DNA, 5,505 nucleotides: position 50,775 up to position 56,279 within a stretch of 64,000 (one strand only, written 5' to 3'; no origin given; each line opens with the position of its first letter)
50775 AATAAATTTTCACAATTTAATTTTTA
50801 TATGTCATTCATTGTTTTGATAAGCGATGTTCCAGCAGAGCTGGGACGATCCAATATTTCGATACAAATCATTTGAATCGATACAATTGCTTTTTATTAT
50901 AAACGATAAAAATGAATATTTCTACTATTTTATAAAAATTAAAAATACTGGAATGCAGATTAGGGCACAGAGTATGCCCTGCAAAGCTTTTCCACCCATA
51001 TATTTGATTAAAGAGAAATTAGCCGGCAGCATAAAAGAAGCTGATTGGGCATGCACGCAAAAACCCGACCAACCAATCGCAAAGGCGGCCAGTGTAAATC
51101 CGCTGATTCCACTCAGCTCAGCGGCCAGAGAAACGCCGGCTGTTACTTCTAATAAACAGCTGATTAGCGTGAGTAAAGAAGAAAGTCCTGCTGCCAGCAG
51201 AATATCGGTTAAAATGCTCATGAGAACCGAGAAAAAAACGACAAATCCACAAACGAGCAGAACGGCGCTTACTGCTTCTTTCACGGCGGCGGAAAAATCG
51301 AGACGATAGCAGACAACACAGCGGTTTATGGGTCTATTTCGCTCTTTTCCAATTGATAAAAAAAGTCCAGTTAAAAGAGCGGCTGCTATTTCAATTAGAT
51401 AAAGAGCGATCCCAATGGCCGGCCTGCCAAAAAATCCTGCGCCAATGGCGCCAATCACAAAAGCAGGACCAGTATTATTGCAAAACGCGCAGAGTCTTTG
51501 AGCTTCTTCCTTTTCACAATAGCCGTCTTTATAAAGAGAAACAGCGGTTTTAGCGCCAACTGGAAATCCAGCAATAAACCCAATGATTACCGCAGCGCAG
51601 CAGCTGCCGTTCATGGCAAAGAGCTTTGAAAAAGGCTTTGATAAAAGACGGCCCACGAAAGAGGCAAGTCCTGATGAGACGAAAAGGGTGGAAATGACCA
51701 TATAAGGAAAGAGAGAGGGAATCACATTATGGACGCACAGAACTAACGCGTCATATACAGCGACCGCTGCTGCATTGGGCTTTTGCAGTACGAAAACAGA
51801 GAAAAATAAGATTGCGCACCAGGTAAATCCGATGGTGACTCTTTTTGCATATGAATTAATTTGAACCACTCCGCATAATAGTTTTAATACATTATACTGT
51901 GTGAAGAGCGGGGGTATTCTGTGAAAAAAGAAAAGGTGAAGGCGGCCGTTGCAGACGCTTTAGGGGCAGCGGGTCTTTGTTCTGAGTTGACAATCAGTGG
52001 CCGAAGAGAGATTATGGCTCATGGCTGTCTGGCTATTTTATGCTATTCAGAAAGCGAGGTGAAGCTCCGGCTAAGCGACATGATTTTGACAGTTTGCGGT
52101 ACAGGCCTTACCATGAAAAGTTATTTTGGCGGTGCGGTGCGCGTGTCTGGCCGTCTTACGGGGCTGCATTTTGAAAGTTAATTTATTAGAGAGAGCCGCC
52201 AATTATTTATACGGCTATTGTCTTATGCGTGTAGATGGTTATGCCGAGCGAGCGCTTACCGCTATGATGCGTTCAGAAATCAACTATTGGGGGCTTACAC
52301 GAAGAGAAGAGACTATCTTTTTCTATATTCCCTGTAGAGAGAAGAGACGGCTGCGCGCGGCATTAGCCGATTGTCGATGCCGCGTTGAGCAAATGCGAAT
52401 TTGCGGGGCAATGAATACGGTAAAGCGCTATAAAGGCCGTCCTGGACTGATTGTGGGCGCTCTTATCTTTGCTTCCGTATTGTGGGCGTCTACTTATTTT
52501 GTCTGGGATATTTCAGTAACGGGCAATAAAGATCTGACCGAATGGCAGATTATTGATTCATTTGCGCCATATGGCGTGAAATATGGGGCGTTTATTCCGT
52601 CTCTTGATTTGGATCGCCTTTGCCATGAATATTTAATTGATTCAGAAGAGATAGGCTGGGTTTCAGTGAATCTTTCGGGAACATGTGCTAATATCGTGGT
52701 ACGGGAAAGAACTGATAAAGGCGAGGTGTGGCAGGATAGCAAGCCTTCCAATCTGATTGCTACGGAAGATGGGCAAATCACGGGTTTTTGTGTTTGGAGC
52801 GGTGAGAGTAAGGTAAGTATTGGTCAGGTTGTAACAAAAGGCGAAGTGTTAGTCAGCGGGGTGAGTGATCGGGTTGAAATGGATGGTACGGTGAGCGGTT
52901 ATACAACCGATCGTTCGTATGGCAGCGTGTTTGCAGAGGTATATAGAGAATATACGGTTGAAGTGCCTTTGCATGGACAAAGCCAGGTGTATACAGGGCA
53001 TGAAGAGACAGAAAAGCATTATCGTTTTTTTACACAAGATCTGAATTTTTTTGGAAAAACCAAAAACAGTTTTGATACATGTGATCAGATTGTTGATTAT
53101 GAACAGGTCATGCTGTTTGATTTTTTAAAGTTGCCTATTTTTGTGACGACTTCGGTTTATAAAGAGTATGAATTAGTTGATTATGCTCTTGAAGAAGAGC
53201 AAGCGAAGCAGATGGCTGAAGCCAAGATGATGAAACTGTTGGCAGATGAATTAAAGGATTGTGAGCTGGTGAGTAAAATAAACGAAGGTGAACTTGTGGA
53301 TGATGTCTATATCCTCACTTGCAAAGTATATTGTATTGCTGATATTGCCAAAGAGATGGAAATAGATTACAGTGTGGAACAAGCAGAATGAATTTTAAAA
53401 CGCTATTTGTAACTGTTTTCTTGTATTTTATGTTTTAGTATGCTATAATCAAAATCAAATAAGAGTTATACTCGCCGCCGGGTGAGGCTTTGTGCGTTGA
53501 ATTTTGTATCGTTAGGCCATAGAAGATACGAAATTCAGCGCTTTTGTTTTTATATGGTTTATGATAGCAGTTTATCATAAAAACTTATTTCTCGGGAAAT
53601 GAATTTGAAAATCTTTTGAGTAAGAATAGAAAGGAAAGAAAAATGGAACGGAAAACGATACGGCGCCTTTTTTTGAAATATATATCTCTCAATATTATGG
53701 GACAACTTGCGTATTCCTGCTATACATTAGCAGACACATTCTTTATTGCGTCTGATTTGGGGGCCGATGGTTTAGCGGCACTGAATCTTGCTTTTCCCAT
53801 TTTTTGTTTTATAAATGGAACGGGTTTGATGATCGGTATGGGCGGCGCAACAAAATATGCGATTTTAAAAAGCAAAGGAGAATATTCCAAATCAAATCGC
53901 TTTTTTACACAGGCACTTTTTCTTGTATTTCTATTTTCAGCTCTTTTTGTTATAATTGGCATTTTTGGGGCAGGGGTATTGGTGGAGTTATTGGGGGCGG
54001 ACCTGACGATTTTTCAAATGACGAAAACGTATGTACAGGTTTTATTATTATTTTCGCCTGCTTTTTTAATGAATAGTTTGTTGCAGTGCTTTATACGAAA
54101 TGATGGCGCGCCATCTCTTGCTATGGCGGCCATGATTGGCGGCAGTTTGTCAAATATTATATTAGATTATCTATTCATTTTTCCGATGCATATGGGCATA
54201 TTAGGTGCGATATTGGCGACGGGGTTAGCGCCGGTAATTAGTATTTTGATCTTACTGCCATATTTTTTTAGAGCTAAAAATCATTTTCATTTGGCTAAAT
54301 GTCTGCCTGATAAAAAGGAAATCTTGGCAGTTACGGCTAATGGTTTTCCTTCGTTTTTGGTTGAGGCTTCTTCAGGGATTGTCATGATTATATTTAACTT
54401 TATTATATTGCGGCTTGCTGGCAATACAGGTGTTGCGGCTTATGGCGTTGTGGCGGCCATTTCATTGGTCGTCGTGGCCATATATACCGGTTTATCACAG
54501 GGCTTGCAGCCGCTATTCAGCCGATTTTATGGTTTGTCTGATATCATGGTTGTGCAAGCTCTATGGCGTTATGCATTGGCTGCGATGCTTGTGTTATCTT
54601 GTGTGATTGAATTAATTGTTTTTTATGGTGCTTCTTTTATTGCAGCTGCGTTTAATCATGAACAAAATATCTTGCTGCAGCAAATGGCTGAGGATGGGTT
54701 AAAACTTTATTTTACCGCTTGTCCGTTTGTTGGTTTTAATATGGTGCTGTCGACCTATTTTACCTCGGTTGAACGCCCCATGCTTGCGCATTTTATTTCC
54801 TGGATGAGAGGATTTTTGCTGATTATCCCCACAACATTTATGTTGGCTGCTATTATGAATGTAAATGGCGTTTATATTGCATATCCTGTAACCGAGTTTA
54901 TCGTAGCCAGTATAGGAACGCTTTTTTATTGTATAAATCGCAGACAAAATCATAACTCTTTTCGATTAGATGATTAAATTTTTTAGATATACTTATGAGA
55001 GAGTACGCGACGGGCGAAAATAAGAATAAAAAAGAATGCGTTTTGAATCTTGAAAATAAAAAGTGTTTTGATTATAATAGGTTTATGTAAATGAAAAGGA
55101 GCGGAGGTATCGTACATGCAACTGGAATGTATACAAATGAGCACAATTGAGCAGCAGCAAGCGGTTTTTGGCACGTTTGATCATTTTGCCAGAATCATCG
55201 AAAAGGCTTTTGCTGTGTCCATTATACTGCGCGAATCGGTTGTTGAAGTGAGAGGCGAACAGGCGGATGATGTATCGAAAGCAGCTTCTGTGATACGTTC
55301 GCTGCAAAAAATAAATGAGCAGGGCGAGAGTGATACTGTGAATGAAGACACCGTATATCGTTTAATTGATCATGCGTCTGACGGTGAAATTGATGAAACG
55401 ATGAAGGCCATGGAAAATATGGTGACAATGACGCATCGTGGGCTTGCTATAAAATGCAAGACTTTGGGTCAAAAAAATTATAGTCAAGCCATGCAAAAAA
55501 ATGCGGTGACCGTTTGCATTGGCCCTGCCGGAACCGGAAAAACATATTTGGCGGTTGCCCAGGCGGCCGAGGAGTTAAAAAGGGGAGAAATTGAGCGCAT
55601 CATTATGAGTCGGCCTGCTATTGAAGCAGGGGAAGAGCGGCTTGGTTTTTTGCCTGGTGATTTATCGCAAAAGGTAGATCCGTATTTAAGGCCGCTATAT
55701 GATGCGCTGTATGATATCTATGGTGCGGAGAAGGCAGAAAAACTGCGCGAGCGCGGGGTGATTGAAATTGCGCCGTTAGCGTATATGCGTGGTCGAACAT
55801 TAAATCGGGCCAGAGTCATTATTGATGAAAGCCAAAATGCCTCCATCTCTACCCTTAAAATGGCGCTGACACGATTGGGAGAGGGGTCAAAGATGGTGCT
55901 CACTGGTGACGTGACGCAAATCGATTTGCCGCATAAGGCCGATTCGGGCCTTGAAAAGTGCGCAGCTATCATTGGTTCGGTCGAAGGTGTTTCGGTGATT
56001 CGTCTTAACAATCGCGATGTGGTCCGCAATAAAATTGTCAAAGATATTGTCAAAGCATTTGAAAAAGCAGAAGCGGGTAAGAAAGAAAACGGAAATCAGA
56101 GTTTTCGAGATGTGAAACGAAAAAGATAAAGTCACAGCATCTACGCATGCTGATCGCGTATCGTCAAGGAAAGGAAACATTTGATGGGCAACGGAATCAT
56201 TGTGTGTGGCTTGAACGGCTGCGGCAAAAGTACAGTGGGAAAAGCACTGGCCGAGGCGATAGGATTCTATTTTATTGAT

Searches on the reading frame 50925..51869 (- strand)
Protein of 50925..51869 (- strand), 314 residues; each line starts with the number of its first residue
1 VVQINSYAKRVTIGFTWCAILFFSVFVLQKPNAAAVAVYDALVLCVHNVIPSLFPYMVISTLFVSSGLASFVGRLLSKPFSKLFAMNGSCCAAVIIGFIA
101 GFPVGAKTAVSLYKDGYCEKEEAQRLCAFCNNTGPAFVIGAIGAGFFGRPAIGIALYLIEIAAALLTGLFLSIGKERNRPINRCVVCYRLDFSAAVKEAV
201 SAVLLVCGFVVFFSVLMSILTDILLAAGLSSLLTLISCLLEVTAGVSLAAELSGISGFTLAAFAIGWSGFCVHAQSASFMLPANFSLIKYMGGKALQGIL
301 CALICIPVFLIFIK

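Call 66: search_protein_families(library=pfam, proteins=[window:50925-51869:-], max_evalue=0.00001)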
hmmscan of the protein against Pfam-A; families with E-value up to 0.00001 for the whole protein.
window:50925-51869:- (314 aa): 1 family
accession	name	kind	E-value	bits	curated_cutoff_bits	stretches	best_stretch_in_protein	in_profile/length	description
PF07670.19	Gate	-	6.3e-09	36.7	29.6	1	48-167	3-84/104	Nucleoside recognition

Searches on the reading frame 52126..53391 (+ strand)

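Call 75: search_protein_families(library=pfam, proteins=[window:52126-53391:+], max_evalue=0.00001)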
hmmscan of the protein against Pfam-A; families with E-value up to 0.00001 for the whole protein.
window:52126-53391:+ (421 aa): 1 family
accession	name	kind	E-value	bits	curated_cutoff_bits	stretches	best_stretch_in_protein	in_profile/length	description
PF06898.16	YqfD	-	1.3e-87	294.6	25.2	1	26-407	1-379/379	Putative stage IV sporulation protein YqfD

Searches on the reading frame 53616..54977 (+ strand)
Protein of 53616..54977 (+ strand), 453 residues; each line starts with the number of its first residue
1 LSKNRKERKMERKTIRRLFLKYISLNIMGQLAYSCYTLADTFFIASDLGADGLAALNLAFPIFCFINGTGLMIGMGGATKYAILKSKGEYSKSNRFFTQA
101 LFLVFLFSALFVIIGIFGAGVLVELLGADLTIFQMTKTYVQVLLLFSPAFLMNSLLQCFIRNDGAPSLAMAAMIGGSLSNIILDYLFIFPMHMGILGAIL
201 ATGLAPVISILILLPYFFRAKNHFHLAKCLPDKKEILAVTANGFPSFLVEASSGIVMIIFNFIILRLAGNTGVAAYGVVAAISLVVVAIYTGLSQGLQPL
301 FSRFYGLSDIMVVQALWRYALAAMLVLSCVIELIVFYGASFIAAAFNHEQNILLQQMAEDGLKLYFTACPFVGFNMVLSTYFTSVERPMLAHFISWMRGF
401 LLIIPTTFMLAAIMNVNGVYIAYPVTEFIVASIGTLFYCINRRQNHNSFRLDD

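Call 75: search_protein_families(library=pfam, proteins=[window:53616-54977:+], max_evalue=0.00001)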
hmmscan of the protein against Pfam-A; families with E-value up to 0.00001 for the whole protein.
window:53616-54977:+ (453 aa): 1 family
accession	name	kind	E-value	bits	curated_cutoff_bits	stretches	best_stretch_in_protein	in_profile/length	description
PF01554.23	MatE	-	5.2e-30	104.7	24.9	2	27-186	3-161/161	MatE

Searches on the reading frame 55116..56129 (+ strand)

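Call 75: search_protein_families(library=pfam, proteins=[window:55116-56129:+], max_evalue=0.00001)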
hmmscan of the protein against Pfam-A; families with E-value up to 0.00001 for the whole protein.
window:55116-56129:+ (337 aa): 3 families
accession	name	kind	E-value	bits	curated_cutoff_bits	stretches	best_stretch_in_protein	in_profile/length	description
PF02562.22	PhoH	-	1.2e-84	283.4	27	1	112-316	2-205/205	PhoH-like protein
PF13604.12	AAA_30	-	2.3e-07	31.2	27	1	119-270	6-129/191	AAA domain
PF13245.12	AAA_19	-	1e-06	29.4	25.1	0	125-269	7-129/134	AAA domain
